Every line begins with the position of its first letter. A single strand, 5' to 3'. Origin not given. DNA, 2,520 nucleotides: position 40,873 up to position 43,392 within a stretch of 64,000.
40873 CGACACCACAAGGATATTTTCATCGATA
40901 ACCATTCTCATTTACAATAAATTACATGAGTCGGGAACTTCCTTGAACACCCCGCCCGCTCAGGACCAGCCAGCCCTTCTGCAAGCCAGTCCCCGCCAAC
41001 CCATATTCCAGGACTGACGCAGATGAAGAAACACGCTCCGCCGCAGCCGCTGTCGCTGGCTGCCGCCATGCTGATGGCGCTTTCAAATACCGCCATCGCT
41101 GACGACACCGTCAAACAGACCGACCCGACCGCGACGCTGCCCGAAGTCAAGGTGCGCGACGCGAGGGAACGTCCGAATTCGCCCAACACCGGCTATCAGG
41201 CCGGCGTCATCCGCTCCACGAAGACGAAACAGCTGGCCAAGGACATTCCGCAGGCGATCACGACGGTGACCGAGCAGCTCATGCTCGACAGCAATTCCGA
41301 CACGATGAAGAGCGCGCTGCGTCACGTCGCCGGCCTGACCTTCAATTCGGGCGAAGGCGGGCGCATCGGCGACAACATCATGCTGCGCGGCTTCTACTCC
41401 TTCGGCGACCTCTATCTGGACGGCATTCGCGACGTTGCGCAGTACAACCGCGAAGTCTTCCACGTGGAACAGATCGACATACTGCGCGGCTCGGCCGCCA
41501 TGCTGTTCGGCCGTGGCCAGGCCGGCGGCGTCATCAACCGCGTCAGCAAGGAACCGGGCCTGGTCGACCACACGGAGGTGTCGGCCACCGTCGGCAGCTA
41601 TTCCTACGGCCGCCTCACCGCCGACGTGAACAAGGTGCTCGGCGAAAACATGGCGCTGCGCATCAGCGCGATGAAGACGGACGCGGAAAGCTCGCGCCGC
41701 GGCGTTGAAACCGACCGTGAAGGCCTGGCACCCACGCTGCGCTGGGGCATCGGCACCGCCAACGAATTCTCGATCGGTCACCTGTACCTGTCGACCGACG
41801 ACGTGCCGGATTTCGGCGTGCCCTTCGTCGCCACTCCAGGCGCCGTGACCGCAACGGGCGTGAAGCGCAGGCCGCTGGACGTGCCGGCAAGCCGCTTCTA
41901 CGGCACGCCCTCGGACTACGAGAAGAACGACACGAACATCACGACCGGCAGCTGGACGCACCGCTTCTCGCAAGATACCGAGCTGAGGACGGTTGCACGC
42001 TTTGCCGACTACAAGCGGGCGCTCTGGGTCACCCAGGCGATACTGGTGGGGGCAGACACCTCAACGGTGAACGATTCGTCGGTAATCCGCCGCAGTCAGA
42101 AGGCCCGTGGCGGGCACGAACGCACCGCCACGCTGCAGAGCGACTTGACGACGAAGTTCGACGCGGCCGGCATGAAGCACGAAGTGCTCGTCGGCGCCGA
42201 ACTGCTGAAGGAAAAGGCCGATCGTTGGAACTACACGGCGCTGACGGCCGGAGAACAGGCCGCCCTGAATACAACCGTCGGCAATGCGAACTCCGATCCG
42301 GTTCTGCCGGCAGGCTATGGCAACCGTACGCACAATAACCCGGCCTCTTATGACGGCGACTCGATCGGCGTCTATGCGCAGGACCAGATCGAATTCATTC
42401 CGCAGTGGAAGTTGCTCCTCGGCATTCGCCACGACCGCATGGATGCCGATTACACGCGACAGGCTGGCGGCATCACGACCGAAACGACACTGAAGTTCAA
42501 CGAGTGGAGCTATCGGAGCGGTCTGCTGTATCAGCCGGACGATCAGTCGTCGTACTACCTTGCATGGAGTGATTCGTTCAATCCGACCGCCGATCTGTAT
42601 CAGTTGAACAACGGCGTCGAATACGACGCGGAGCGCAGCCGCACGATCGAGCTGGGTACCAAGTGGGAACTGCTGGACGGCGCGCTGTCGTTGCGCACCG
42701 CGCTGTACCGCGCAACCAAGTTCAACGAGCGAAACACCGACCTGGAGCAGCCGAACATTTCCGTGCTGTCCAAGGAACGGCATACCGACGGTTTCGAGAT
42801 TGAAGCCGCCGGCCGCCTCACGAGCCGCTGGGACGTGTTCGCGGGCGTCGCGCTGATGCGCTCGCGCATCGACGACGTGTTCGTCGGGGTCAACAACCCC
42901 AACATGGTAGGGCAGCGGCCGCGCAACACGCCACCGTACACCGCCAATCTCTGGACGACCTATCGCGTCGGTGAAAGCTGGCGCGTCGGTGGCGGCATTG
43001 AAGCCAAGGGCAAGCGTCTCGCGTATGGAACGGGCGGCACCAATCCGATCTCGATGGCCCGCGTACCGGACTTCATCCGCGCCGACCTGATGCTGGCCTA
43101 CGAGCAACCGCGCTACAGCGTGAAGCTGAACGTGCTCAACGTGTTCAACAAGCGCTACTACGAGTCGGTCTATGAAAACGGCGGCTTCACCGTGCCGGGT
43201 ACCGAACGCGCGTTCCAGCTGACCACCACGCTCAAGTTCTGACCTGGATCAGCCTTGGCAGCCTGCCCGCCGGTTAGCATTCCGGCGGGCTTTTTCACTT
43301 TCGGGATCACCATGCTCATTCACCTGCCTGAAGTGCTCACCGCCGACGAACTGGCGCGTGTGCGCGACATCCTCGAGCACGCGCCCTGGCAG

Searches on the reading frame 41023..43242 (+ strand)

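Call 77: search_protein_families(library=ncbifam, proteins=[window:41023-43242:+], max_evalue=0.00001)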
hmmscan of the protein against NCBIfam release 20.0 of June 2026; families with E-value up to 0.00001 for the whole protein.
window:41023-43242:+ (739 aa): 14 families
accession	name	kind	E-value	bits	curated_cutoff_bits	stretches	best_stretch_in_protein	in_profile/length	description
NF007349.0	PRK09840.1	equivalog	2.5e-99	333.3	686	1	22-739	22-760/760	catecholate siderophore receptor Fiu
TIGR01783.1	TonB-siderophor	subfamily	5.6e-80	269.8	223.5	1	74-739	1-649/649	TonB-dependent siderophore receptor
NF007465.0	PRK10044.1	equivalog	4.4e-54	183.8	803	1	17-739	21-726/726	ferrichrome porin FhuA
NF010651.0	PRK14050.1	equivalog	7.6e-47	159.8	884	1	15-716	15-708/730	TonB-dependent siderophore receptor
NF047944.1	FoxamRcptFoxA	equivalog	1.1e-42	146.3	1300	1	65-730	44-688/697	ferrioxamine B receptor FoxA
NF010650.0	PRK14049.1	equivalog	1.1e-35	123.1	904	2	353-658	350-646/729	ferrioxamine B receptor precursor protein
NF049960.1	siderphRecptFauA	equivalog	2e-27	96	900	1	12-725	12-716/727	TonB-dependent alcaligin siderophore receptor FauA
TIGR01785.1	TonB-hemin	subfamily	1.3e-21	76.8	316.85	2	300-521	234-440/677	TonB-dependent heme/hemoglobin receptor family protein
NF007447.0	PRK10003.1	equivalog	4.7e-20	71.5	666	1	12-739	21-727/727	ferric-rhodotorulic acid/ferric-coprogen receptor FhuE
TIGR01786.1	TonB-hemlactrns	subfamily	4e-12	45.3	323.75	1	308-519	259-462/719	TonB-dependent hemoglobin/transferrin/lactoferrin family receptor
TIGR01779.1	TonB-B12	equivalog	5.5e-10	38.4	599.7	1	60-221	30-201/614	TonB-dependent vitamin B12 receptor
NF053590.1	TonB_dep_TOL0244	equivalog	3.9e-08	32.4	645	0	440-714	320-582/604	TOL_0244 family TonB-dependent receptor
NF010048.1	PRK13524.1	subfamily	2.1e-07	29.8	493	0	148-183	148-183/744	FepA family TonB-dependent siderophore receptor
NF010051.0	PRK13528.1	subfamily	9.7e-07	27.4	583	0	147-187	143-183/727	FepA family TonB-dependent siderophore receptor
